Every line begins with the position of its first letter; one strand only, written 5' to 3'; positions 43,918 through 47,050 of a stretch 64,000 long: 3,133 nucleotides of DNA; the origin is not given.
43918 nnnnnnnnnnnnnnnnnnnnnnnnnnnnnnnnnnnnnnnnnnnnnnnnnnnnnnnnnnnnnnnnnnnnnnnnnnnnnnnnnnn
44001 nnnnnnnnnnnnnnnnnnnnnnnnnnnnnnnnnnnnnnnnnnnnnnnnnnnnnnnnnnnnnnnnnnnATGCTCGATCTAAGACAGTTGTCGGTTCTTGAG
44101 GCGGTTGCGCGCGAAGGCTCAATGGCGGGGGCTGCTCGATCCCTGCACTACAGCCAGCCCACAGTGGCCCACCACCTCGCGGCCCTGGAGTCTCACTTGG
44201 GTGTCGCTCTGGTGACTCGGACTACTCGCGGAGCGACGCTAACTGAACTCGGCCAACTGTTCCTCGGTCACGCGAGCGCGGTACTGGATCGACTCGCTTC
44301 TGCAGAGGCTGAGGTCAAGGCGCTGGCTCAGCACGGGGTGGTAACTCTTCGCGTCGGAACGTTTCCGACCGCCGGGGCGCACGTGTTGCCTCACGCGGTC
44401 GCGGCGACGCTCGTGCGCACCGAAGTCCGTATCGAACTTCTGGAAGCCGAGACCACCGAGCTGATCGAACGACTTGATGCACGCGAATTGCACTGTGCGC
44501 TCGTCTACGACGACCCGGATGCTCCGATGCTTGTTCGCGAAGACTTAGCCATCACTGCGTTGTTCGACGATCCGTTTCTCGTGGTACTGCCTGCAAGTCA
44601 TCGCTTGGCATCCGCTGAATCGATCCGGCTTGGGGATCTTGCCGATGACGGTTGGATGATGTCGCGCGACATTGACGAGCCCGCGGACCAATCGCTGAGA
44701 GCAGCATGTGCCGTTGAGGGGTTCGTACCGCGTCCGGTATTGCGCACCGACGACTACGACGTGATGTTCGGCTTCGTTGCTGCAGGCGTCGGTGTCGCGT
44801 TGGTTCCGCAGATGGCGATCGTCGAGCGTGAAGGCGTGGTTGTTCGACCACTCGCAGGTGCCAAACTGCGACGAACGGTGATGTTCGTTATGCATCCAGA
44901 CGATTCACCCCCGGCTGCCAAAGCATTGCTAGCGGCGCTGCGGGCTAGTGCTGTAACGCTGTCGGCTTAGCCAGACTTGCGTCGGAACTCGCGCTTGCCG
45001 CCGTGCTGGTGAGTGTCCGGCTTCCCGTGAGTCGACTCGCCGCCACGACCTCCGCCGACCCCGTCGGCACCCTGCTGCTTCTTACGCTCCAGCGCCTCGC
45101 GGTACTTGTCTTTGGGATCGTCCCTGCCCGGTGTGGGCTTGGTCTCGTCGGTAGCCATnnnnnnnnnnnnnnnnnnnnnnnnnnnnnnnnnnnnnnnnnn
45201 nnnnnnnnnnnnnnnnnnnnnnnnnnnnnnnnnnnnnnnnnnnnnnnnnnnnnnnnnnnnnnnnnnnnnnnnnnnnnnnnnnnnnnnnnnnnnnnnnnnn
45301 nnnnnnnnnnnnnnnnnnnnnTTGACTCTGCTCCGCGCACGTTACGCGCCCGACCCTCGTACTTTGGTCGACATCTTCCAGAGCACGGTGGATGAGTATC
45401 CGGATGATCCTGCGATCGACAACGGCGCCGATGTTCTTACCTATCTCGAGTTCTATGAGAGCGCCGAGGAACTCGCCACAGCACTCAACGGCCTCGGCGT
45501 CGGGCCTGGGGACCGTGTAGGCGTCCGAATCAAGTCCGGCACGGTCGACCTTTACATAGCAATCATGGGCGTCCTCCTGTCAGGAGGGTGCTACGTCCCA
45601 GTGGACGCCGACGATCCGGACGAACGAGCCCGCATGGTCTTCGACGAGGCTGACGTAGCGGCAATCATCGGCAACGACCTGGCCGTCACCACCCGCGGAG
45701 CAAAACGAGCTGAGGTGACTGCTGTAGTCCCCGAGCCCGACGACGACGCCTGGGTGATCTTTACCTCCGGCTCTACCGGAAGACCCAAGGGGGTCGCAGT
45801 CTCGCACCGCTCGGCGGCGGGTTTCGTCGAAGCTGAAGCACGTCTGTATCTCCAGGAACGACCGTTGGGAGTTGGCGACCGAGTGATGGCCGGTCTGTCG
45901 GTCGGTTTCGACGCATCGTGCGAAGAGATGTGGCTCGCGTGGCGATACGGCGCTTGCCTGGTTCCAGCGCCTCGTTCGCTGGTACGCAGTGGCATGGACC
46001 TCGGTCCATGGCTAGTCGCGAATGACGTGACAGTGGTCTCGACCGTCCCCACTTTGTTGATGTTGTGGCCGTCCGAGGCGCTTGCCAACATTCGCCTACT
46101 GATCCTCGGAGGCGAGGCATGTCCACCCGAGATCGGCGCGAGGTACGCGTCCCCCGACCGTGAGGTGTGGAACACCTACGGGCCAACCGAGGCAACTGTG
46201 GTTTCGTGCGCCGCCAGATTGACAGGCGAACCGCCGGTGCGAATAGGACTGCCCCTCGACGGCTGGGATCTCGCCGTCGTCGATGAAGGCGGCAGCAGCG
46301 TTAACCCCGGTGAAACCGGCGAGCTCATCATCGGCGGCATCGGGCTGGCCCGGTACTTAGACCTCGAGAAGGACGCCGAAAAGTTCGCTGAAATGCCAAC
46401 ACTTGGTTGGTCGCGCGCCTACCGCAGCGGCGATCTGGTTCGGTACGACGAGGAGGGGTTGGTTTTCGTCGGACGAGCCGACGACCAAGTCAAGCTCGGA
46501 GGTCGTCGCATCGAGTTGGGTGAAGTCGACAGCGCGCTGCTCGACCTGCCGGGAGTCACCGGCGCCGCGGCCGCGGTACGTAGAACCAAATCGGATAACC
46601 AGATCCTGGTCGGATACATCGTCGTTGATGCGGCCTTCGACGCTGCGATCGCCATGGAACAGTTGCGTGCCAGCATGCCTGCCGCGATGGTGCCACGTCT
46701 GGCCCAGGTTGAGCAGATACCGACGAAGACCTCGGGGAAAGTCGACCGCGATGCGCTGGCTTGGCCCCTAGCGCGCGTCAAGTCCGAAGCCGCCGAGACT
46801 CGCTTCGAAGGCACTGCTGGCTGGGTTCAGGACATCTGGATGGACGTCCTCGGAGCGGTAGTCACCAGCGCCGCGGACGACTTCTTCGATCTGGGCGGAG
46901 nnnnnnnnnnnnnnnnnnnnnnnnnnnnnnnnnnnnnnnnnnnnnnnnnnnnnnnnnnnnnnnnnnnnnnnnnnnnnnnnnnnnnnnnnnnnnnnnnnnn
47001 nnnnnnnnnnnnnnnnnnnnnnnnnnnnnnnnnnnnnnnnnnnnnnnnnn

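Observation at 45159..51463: Pls/PosA-type homopoly(amino acid) synthetase locus with coupled M1 peptidase, PPTase and I78 inhibitor lipoprotein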

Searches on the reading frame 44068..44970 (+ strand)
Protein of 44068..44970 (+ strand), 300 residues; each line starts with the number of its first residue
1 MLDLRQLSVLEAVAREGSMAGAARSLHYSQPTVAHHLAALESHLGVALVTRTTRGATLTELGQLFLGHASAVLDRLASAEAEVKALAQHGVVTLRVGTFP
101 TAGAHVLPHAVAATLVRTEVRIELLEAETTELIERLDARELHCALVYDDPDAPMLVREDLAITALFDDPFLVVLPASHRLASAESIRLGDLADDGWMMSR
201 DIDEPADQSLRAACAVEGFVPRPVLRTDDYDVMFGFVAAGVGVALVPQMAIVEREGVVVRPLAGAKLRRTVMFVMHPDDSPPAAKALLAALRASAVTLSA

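Call 7: search_protein_families(library=pfam, proteins=[window:44068-44970:+], max_evalue=0.01)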
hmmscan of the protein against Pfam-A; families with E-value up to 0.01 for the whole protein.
window:44068-44970:+ (300 aa): 4 families
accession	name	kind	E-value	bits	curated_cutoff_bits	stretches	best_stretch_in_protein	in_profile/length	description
PF03466.25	LysR_substrate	-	2.3e-37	128.9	28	1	93-294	7-207/209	LysR substrate binding domain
PF00126.33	HTH_1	-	1.1e-20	73.8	26.6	1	4-63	1-60/60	Bacterial regulatory helix-turn-helix protein, lysR family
PF13556.12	HTH_30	-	0.0015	18.8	27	1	9-50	4-46/59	PucR C-terminal helix-turn-helix domain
PF01022.26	HTH_5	-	0.0052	17.1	22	0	23-41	22-40/47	Bacterial regulatory protein, arsR family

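Call 8: search_protein_families(library=ncbifam, proteins=[window:44068-44970:+], max_evalue=0.01)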
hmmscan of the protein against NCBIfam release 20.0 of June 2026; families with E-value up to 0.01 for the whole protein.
window:44068-44970:+ (300 aa): 56 families (the best 25 are shown)
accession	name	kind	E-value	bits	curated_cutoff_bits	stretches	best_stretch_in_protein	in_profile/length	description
NF053705.1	TransRegGltCGpos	equivalog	5.4e-41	140.7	350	1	3-278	2-275/300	glutamate biosynthesis transcriptional regulator GltC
NF007385.0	PRK09906.1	equivalog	2.9e-34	118.6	356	1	3-289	2-285/296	DNA-binding transcriptional regulator HcaR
NF045775.1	acetoin_reg_AlsR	exception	2.8e-33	115.7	430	1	3-290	2-287/290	acetoin biosynthesis transcriptional regulator AlsR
NF007439.0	PRK09986.1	equivalog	1.6e-30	106.5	290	1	3-292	8-295/296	LysR family transcriptional regulator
TIGR02424.1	TF_pcaQ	equivalog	1.1e-29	103.2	303.8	1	3-193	4-192/300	pca operon transcription factor PcaQ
TIGR03339.1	phn_lysR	subfamily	4.8e-28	98.2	341.1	1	6-269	1-256/279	aminoethylphosphonate catabolism associated LysR family transcriptional regulator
NF008361.0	PRK11151.1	equivalog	7.6e-28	97.6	329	1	3-278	2-275/305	DNA-binding transcriptional regulator OxyR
NF047520.1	trans_act_CidR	equivalog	9e-28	97.3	415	1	2-251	1-245/292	cidABC operon transcriptional activator CidR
NF040786.1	LysR_Sec_metab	equivalog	1.6e-26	93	250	1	2-278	1-280/298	selenium metabolism-associated LysR family transcriptional regulator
NF008416.0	PRK11242.1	equivalog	1.4e-23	83.7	277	1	4-287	3-283/300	transcriptional regulator CynR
NF047711.1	PutUtilRegPtrR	equivalog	4.5e-22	78.5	400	1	2-265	1-256/283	putrescine utilization regulator PtrR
NF045990.1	TransRegCbbRRhodb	equivalog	4.6e-22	78.4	450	1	2-198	6-199/304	LysR family regulator CbbR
NF052633.1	LysR_TF_PsrA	exception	2e-21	76.2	540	1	2-273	5-273/297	L-proline-binding transcription factor PsrA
NF007667.0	PRK10341.1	equivalog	1.4e-20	73.6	308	1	5-199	10-200/312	transcriptional regulator TdcA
NF008239.0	PRK11013.1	equivalog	4.7e-20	71.8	288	1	2-291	4-290/309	LysR family transcriptional regulator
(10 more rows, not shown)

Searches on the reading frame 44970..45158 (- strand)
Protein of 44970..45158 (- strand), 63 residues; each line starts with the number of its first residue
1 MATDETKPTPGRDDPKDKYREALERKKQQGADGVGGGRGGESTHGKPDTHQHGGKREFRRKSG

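Call 83: search_protein_families(library=pfam, proteins=[window:44970-45158:-], max_evalue=0.01)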
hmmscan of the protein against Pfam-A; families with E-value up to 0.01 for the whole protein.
window:44970-45158:- (63 aa): 1 family
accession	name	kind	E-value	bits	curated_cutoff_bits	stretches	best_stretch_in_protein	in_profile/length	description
PF17227.7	DUF5302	-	1e-12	49.3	25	1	12-63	3-52/52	Family of unknown function (DUF5302)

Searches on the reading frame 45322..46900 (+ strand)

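Call 13: search_solved_structures(query=window:45322-46900:+, max_evalue=1e-100, show_alignments=1)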
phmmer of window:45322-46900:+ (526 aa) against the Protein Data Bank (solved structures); distinct sequences matched with E-value up to 1e-100: 6.
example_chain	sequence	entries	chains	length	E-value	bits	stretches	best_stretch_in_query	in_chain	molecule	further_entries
7wew_A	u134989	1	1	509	2e-182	610.7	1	3-484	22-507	Epsilon-poly-L-lysine synthase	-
9be3_A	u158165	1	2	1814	2.2e-108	366.4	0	17-526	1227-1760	Linear gramicidin synthase subunit A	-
6mfz_A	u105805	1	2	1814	2.2e-108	366.4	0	17-526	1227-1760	Linear gramicidin synthase subunit A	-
9be4_A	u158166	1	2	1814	2.2e-108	366.4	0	17-526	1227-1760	Linear gramicidin synthase subunit A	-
9meh_A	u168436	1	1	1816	2.2e-108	366.4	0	17-526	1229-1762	Linear gramicidin synthase subunit A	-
6mfy_A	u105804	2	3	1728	2.6e-102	346.4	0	17-486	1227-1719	Linear gramicidin synthase subunit A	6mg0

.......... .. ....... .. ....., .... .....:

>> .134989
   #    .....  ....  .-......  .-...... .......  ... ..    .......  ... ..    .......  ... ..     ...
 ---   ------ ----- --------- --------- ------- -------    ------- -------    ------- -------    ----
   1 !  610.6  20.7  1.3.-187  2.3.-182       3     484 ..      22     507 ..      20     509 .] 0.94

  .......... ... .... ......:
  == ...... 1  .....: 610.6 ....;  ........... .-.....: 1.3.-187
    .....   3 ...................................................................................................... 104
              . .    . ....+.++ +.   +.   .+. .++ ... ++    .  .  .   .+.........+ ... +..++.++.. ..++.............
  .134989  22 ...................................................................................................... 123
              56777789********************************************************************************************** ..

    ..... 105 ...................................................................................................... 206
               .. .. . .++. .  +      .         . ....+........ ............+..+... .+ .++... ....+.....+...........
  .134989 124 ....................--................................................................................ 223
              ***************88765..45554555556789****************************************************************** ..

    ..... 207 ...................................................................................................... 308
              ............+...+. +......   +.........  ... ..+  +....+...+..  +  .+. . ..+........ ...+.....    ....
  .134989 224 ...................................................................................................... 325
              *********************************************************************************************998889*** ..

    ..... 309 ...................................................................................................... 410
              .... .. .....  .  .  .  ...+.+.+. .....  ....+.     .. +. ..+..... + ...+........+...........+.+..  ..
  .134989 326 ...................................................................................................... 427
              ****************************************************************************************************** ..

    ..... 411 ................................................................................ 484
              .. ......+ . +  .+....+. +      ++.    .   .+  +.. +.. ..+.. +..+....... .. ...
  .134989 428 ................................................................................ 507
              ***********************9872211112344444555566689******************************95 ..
